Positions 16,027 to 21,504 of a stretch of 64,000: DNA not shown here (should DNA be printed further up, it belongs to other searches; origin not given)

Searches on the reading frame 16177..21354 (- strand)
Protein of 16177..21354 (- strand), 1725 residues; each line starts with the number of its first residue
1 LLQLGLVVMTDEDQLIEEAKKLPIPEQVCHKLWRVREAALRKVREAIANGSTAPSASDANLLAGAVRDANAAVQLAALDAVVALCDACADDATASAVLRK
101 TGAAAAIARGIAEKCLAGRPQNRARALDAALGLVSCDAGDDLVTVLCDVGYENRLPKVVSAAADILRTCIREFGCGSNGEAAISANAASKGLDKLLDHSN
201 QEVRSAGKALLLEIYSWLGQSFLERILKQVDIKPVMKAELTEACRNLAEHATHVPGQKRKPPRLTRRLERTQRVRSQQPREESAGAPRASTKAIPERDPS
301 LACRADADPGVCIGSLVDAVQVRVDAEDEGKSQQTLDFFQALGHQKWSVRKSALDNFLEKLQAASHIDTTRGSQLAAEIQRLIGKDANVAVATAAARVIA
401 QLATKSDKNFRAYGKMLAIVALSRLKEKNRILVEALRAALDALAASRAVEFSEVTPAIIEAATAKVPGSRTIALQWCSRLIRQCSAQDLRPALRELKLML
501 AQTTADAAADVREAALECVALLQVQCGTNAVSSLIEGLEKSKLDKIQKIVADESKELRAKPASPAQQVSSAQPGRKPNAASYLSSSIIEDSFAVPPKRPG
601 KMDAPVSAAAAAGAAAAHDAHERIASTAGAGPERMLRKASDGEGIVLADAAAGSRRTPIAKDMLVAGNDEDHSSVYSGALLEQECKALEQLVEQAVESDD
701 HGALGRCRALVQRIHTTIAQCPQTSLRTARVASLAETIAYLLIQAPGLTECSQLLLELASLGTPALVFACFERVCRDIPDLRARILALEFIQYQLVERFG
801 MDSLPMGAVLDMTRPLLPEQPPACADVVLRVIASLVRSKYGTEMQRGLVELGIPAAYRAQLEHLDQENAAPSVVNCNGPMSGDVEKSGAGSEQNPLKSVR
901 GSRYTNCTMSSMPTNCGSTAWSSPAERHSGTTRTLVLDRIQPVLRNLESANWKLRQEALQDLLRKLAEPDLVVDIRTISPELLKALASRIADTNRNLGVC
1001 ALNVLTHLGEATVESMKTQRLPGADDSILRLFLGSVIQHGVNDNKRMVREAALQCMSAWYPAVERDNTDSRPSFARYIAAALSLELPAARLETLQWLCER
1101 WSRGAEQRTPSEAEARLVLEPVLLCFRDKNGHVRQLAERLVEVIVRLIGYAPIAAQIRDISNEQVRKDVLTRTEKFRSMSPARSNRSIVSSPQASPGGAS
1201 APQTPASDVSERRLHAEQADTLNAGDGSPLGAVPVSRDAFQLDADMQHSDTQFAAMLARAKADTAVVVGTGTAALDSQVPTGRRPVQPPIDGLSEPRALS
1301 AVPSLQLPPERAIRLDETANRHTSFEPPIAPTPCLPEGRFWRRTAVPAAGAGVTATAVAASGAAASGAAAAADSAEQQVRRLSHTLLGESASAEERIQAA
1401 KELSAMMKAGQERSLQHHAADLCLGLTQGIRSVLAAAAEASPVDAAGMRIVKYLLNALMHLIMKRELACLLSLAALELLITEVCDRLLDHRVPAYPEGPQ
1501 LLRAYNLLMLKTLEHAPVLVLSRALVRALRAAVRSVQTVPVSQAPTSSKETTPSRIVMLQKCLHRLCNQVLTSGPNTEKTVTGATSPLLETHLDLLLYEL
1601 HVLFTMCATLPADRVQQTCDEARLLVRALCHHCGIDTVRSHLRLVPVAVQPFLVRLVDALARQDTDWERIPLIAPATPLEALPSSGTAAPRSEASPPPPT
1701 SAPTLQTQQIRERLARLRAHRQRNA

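Call 15: search_protein_families(library=pfam, proteins=[window:16177-21354:-], max_evalue=0.00001)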
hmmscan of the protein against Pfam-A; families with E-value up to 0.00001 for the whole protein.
window:16177-21354:- (1725 aa): 3 families
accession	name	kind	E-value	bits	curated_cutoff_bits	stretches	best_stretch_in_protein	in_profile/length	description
PF21041.3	XMAP215_CLASP_TOG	-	3.1e-55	187.9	27.1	1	19-243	2-229/230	XMAP215/Dis1/CLASP, TOG domain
PF21040.3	CEP104-like_TOG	-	6.4e-15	56.4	24.3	2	943-1140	15-208/208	Centrosomal protein CEP104-like, TOG domain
PF02985.28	HEAT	-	1.1e-07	31.8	23.5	0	1036-1059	4-27/31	HEAT repeat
